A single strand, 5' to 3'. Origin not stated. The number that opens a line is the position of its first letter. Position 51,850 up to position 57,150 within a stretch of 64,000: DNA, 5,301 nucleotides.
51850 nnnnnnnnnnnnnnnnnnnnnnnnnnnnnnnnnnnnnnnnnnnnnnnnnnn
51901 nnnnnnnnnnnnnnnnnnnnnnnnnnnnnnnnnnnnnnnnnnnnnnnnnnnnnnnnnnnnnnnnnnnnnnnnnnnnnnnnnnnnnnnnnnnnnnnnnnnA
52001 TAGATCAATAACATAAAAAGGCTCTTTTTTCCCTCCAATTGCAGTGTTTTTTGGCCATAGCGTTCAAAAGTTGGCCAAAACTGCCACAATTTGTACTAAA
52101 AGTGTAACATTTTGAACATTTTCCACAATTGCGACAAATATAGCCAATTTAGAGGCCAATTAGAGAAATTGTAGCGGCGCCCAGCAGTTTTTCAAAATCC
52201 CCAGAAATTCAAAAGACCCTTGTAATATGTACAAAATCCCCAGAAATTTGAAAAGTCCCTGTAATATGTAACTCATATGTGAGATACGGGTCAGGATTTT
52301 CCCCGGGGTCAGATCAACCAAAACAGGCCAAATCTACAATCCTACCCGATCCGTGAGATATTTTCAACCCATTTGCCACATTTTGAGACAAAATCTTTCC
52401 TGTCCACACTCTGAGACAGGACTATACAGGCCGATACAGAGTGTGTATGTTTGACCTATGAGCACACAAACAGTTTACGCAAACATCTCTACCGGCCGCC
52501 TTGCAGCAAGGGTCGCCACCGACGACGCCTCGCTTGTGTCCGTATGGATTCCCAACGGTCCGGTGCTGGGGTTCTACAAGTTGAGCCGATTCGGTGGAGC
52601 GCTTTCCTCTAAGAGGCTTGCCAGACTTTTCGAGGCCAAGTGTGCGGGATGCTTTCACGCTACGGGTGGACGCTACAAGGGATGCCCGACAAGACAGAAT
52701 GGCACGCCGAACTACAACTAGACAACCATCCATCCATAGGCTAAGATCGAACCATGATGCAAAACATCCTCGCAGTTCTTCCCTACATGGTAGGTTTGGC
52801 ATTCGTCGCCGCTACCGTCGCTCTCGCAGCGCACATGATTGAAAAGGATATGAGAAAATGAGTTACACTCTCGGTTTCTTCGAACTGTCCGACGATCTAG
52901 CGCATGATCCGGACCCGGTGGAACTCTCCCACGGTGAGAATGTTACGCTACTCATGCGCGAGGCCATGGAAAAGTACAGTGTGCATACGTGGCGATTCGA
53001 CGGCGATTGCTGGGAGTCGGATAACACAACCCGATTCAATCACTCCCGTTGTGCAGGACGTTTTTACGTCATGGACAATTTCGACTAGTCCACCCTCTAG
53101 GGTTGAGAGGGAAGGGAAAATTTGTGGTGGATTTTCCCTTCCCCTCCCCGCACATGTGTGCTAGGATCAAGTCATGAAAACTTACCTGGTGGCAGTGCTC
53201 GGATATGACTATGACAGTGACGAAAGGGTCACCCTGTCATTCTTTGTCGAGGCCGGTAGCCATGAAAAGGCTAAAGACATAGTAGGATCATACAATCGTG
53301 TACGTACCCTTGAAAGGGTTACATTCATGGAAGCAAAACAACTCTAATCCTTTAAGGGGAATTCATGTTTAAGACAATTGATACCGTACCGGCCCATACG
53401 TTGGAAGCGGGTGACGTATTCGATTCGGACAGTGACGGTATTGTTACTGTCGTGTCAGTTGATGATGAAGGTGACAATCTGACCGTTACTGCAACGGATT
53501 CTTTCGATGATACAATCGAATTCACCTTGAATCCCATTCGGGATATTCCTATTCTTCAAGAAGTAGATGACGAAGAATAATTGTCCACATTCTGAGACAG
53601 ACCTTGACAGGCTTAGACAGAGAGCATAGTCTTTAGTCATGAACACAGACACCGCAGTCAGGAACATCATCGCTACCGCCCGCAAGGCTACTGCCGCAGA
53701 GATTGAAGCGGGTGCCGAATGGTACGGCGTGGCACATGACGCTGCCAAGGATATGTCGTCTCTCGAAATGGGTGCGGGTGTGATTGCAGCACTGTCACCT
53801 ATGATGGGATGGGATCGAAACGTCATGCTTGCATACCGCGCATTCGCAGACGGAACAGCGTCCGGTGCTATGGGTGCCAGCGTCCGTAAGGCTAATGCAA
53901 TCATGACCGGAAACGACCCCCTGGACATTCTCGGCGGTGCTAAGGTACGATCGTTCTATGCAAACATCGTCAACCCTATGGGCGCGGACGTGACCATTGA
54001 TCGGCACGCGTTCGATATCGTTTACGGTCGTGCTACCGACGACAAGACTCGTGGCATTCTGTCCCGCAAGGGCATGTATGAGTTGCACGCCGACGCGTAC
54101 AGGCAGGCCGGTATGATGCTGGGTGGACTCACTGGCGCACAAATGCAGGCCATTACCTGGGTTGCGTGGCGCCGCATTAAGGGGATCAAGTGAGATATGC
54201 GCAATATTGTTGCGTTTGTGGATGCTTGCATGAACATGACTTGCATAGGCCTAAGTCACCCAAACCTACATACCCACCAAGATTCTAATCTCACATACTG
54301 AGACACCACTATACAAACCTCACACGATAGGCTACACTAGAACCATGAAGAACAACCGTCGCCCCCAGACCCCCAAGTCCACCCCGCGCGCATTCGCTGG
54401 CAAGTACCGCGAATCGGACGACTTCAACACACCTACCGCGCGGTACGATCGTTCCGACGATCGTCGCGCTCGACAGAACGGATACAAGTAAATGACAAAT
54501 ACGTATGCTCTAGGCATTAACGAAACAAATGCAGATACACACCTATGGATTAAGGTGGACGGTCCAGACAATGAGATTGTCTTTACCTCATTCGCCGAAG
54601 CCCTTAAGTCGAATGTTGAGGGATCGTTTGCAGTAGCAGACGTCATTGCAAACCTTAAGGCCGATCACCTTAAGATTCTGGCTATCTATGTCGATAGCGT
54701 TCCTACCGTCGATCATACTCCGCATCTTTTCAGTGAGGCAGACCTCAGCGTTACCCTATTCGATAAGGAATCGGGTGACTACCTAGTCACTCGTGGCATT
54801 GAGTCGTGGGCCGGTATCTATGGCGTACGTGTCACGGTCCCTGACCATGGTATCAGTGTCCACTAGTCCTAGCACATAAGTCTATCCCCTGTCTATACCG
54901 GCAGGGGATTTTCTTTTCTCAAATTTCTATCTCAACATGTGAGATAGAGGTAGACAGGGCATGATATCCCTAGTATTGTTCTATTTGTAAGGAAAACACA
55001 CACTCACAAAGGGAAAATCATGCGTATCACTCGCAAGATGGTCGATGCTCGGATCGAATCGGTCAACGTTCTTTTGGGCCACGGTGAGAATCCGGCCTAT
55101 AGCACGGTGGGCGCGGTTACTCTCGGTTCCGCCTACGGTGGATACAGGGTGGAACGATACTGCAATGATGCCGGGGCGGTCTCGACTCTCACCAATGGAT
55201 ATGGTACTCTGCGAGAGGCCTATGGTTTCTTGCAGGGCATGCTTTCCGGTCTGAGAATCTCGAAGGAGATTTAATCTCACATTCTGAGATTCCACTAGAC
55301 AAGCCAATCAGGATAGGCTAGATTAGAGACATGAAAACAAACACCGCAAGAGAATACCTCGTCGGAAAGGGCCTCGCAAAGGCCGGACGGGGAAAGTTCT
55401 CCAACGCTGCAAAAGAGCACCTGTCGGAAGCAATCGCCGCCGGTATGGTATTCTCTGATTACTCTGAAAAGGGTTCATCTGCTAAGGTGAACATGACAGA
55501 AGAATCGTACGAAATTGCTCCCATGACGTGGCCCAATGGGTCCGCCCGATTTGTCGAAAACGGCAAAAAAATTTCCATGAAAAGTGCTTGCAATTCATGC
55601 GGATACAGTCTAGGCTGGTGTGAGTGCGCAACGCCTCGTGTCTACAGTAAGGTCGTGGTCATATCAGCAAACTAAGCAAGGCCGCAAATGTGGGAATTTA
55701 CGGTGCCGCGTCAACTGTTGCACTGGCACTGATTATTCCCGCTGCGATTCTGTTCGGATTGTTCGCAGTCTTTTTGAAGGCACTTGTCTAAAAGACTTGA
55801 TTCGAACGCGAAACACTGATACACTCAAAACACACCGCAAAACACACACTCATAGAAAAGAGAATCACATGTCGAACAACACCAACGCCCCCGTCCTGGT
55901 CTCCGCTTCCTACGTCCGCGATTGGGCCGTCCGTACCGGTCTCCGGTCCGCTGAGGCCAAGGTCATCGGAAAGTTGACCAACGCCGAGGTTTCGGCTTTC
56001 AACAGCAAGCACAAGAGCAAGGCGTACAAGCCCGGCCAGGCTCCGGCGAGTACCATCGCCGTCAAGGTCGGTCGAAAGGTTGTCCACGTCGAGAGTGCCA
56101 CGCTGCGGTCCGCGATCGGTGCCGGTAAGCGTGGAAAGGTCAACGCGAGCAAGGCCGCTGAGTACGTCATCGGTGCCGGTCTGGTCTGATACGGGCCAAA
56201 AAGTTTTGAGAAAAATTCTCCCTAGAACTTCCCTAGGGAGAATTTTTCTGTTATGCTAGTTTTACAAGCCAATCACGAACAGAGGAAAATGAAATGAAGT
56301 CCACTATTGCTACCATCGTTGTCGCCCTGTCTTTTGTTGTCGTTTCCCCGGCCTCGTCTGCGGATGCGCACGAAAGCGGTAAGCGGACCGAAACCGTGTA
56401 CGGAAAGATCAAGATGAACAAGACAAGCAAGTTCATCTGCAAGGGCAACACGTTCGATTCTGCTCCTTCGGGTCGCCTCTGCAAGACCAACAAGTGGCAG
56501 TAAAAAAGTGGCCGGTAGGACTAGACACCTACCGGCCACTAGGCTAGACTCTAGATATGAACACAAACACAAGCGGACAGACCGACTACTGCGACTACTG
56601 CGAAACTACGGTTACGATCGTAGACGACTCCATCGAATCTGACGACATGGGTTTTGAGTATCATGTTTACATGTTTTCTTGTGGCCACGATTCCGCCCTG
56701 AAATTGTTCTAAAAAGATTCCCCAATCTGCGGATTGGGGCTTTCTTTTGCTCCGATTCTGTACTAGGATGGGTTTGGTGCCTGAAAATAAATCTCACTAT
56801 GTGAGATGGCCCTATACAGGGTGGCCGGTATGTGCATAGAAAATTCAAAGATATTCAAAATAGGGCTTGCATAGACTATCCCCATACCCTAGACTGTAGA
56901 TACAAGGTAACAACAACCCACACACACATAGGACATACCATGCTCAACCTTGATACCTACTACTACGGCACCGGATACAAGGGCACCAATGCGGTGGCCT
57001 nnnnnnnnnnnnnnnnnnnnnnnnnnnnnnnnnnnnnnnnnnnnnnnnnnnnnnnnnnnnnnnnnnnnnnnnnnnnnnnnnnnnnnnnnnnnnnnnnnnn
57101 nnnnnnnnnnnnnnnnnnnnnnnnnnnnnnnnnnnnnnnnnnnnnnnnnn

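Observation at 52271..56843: Family of at least 7 promoters carrying a conserved palindrome TCTCA-N5-TGAGA immediately upstream of a weak -35 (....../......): a likely activator- or repressor-controlled regulon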

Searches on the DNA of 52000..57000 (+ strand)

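Call 4: search_dna_similar(query=window:52000-57000:+, collection=phages, mode=near, max_rows=25)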
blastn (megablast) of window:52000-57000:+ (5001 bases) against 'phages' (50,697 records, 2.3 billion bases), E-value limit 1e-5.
No match.

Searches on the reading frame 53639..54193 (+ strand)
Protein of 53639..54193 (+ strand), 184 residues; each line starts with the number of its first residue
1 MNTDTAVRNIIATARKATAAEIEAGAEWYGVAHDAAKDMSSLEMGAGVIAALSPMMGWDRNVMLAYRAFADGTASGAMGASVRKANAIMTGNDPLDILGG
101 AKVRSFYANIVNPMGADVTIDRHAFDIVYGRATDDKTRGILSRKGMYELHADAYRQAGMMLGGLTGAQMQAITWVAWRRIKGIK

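Call 17: search_protein_families(library=pfam, proteins=[window:53639-54193:+], max_evalue=0.1)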
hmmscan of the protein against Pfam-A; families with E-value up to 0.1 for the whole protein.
window:53639-54193:+ (184 aa): 1 family
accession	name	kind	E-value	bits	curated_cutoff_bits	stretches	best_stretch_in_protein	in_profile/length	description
PF23802.1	DUF7178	-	1.1e-50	172.7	27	1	3-179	12-191/193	Family of unknown function (DUF7178)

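Call 18: find_encoding_contigs(protein=window:53639-54193:+, flank=10000, max_places=6)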
Protein window:53639-54193:+ (184 aa): 2 contigs read that carry it; 1 place shown.
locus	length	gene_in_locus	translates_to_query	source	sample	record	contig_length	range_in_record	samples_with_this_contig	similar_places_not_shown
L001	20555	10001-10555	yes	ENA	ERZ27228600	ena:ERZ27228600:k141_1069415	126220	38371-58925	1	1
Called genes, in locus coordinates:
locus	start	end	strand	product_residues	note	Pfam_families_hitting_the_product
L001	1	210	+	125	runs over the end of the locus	PF11750:DUF3307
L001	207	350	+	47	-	-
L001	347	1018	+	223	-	PF26128:Gad2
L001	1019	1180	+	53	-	-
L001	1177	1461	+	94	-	-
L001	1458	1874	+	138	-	-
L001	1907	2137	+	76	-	-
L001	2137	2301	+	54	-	-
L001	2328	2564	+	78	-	-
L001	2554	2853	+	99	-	-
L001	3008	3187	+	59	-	-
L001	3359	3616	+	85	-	-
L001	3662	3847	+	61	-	-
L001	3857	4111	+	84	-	-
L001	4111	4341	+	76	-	-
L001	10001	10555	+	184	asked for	PF23802:DUF7178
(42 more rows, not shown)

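Call 20: find_related_loci(query=window:53639-54193:+, collection=viral_contigs, flank=6000)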
Query window:53639-54193:+ (184 aa) in viral_contigs; peptide patterns used: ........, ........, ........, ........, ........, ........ (x = any residue, [..] = any of these).
19 stretches matched a pattern; 13 encode a relative of the query (tblastn E <= 1e-3); 13 distinct loci.
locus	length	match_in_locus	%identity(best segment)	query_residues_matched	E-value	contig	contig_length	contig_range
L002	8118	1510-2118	34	2-183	5e-24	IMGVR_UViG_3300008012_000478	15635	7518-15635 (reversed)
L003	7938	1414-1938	37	1-178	7e-24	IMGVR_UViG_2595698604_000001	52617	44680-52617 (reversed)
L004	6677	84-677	33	7-183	9e-24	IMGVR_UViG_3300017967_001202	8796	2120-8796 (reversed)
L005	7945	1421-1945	37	1-178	8e-24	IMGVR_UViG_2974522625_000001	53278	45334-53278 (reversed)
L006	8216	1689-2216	37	1-178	2e-23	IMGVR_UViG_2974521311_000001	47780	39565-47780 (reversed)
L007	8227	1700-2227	37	1-178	1e-22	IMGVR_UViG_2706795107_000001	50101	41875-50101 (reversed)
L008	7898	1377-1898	36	2-178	9e-23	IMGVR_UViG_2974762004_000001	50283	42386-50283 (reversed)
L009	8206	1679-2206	38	1-178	2e-22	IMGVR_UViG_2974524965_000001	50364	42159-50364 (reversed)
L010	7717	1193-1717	39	1-178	3e-22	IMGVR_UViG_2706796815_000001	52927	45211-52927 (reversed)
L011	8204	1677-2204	38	1-178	3e-22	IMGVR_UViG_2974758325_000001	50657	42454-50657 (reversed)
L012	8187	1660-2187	38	1-178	3e-22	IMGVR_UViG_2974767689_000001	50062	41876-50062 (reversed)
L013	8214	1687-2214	38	1-178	4e-22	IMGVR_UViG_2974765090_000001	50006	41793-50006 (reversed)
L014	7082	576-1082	37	7-178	3e-22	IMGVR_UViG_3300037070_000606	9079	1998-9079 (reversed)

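Call 21: search_dna_similar(query=window:53639-54193:+, collection=phages, mode=protein, max_rows=25)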
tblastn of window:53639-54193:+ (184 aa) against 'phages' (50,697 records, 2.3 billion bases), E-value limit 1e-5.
Records with a match: 171; places in all: 181; records where one place covers at least 80% of the query: 146.
Best place of each record, by identity: <60% 171.
By first word of the organism name: Mycobacterium 71; Streptomyces 31; Gordonia 25; Microbacterium 7; Synechococcus 5; Lentibacter 5; Roseobacter 5; Siovirus 5; Rhodococcus 4; Prochlorococcus 4; and 6 more.
By host as written in the record: Mycobacterium smegmatis mc2 155 47; Gordonia terrae 3612 24; Streptomyces xanthochromogenes NRRL B-5410 13; Mycobacterium smegmatis mc#155 9; Mycobacterium smegmatis mc2155 8; Streptomyces lividans JI 1326 6; - 6; Lentibacter sp. SH36 5; and 32 more.
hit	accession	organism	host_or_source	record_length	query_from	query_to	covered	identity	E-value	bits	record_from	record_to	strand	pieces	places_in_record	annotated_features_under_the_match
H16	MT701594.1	Streptomyces phage Spernnie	Streptomyces sp.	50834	7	178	93%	44.3%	2e-27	113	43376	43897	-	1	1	hypothetical protein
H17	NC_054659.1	Streptomyces phage Spernnie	Streptomyces sp.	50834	7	178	93%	44.3%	2e-27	113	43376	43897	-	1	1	hypothetical protein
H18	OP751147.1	Streptomyces phage Andris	Streptomyces lividans JI 1326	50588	7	178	93%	43.8%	2e-28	115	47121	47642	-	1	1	77: hypothetical protein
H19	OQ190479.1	Streptomyces phage Triumph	Streptomyces lividans JI 1326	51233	7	178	93%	43.2%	4e-28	115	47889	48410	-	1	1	79: glycosylase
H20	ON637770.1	Microbacterium phage Big4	Microbacterium foliorum NRRL B-24224 SEA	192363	8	179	93%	42.9%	1e-23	102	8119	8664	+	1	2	18: hypothetical protein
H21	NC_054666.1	Streptomyces phage Caelum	Streptomyces lividans JI 1326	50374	7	178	93%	42.6%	5e-30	120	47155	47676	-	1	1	80: hypothetical protein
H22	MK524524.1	Streptomyces phage Caelum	Streptomyces lividans JI 1326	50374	7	178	93%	42.6%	5e-30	120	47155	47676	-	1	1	80: hypothetical protein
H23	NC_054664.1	Streptomyces phage Amethyst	Streptomyces xanthochromogenes NRRL ...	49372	7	178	93%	42.0%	2e-27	113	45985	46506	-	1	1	hypothetical protein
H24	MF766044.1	Streptomyces phage Amethyst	Streptomyces xanthochromogenes NRRL ...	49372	7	178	93%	42.0%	2e-27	113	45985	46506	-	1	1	hypothetical protein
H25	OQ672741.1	Streptomyces phage phiScoe1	Streptomyces avermitilis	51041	7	178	93%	42.0%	6e-25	105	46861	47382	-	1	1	hypothetical protein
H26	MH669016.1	Streptomyces phage TrvxScott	Streptomyces platensis MJ1A1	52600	7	178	93%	41.5%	4e-27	112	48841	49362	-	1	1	75: hypothetical protein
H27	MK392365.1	Streptomyces phage TinaBelcher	Streptomyces xanthochromogenes NRRL ...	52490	7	178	93%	41.5%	6e-27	111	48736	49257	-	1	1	76: hypothetical protein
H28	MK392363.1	Streptomyces phage Bowden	Streptomyces xanthochromogenes NRRL ...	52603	7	178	93%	41.5%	6e-27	111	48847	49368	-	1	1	76: hypothetical protein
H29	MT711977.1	Streptomyces phage Dagobah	Streptomyces coelicolor M600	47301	7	178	93%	41.5%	1e-25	107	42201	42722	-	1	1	hypothetical protein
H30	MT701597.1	Streptomyces phage Sentinel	Streptomyces sp.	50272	7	178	93%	41.5%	2e-24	104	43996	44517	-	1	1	hypothetical protein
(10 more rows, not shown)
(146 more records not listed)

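Call 22: find_homologous_proteins(query=window:53639-54193:+, max_evalue=1e-10)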
Query window:53639-54193:+ (184 aa): 608 proteins with E <= 1e-10 among 774 candidates; the best 120 are listed.
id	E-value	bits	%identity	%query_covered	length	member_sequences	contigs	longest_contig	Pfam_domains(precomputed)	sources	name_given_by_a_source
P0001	1.2e-105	369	92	100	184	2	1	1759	PF23802.2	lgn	-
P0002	2.3e-86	306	77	100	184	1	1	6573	PF23802.2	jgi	jgi:hypothetical protein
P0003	4.1e-83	295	76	100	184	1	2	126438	PF23802.2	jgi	jgi:hypothetical protein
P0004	2.8e-71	257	69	98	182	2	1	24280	PF23802.2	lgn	-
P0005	4.6e-69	250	68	97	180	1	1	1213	PF23802.2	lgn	-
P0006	3.1e-68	247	66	98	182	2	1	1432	PF23802.2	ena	-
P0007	3.5e-68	247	66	97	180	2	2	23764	PF23802.2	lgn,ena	-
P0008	2.6e-67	244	65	100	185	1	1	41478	PF23802.2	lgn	-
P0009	8.3e-65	236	65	98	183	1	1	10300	PF23802.2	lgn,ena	-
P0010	3.5e-58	214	58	97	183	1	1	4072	PF23802.2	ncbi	-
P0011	1.8e-54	202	58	95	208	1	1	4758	PF23802.2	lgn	-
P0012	2.5e-54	202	55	99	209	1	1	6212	PF23802.2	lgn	-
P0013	1.6e-53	199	56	94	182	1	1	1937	PF23802.2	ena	-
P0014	3.6e-53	198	58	95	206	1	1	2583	PF23802.2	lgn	-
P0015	3.8e-53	198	54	96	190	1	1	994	PF23802.2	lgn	-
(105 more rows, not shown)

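Call 23: find_encoding_contigs(protein=P0003, flank=10000, max_places=2)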
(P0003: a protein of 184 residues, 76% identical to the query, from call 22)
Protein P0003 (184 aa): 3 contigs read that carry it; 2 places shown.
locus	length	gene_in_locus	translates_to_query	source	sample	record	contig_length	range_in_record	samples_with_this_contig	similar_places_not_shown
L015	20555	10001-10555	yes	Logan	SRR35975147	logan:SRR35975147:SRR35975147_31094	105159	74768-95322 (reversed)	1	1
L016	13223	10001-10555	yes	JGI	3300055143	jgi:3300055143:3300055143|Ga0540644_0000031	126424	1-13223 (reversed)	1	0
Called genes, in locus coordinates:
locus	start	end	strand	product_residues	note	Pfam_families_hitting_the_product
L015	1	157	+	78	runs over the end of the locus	-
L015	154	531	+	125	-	PF11750:DUF3307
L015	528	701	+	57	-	-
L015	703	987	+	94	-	-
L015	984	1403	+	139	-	-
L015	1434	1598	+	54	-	-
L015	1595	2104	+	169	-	-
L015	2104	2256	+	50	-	-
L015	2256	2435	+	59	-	-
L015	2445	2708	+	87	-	-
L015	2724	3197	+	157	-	PF02945:Endonuclease_7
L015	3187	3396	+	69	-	-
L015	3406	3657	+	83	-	-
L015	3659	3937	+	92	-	-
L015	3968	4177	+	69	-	-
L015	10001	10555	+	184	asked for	PF23802:DUF7178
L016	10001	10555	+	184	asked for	PF23802:DUF7178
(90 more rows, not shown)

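Call 24: find_encoding_contigs(protein=P0002, flank=10000, max_places=2)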
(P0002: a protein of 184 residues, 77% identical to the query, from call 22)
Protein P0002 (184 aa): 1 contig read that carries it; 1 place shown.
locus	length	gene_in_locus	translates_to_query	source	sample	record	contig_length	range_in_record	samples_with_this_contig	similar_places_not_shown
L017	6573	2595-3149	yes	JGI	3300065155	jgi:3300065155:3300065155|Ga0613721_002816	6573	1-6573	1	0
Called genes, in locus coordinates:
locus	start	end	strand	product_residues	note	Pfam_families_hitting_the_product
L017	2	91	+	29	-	?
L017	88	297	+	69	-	-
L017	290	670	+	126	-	-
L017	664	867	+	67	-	-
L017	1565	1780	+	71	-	-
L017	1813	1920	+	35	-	-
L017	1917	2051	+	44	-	-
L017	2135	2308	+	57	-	-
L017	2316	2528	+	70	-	-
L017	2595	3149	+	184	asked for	PF23802:DUF7178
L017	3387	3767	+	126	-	-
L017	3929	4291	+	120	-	-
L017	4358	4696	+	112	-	-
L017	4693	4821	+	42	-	-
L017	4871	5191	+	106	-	-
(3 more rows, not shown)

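Call 25: find_encoding_contigs(protein=P0004, flank=10000, max_places=2)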
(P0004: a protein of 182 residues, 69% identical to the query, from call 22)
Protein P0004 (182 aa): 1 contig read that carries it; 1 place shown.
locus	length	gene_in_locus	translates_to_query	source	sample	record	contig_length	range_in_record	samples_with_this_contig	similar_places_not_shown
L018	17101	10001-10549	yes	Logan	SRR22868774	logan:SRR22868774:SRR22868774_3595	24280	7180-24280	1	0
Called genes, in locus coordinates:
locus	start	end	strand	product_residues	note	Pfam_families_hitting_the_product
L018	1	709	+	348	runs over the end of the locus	PF01068:DNA_ligase_A_M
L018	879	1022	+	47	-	-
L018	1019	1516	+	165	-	-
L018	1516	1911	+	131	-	-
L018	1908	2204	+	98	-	-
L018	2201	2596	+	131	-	-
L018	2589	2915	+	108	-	-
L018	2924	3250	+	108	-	-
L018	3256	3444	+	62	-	-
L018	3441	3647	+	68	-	-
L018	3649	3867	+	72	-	-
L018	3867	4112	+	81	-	-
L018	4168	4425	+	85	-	-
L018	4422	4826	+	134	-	-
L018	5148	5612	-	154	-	-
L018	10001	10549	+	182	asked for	PF23802:DUF7178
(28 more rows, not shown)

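Call 26: find_encoding_contigs(protein=P0008, flank=10000, max_places=2)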
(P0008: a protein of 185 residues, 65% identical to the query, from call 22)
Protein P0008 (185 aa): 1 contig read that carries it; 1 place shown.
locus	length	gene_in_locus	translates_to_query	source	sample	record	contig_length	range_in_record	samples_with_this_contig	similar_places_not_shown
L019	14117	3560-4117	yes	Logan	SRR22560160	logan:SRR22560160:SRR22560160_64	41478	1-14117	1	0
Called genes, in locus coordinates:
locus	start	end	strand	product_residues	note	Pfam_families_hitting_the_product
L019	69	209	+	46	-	-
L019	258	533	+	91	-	-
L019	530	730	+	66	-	-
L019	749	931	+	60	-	-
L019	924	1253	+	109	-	-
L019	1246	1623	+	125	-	-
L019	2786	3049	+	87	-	-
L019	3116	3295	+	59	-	-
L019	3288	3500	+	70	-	-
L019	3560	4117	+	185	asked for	PF23802:DUF7178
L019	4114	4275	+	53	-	-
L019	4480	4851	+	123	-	-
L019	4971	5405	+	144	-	-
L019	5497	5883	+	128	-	-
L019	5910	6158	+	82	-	-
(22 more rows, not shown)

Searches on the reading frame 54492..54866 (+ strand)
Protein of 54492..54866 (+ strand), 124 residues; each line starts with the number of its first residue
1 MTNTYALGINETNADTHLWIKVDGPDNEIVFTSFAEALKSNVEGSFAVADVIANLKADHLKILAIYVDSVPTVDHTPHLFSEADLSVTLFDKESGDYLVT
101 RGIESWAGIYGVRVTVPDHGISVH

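Call 17: search_protein_families(library=pfam, proteins=[window:54492-54866:+], max_evalue=0.1)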
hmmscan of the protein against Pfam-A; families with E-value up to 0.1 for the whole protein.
window:54492-54866:+ (124 aa): 0 families

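Call 53: search_protein_families(library=phrogs, proteins=[window:54492-54866:+], max_evalue=0.01)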
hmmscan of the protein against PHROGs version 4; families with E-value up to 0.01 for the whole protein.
window:54492-54866:+ (124 aa): 0 families

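Call 55: search_solved_structures(query=window:54492-54866:+, max_evalue=1)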
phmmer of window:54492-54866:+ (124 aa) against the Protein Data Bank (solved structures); distinct sequences matched with E-value up to 1: 2.
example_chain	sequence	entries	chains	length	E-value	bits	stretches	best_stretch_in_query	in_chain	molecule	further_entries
8glr_A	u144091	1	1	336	0.76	13.3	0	27-115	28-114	SIS domain-containing protein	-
2a3n_A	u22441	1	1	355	0.86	13.2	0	27-115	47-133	putative glucosamine-fructose-6-phosphate aminotransferase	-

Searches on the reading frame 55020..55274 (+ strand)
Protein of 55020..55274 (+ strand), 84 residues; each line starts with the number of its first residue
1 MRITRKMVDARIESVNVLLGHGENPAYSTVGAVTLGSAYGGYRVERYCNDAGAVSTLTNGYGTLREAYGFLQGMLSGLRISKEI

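Call 17: search_protein_families(library=pfam, proteins=[window:55020-55274:+], max_evalue=0.1)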
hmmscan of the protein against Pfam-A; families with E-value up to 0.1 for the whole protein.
window:55020-55274:+ (84 aa): 0 families

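Call 53: search_protein_families(library=phrogs, proteins=[window:55020-55274:+], max_evalue=0.01)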
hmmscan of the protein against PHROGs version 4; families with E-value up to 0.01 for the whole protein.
window:55020-55274:+ (84 aa): 2 families
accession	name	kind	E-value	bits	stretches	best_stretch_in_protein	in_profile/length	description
phrog_15017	-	unknown function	2.3e-17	63.7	1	1-83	2-81/83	-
phrog_15513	-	unknown function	1.1e-07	33.2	1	2-80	4-77/80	-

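Call 57: search_solved_structures(query=window:55020-55274:+, max_evalue=1)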
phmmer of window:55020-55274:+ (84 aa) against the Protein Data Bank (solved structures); distinct sequences matched with E-value up to 1: 2.
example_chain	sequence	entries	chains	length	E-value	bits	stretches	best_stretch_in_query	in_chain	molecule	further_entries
8xp6_A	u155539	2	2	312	0.21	15.3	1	4-71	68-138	2OG-Fe(II) oxygenase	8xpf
9y4s_A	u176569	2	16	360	0.82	13.5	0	16-65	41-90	DNA integrity scanning protein DisA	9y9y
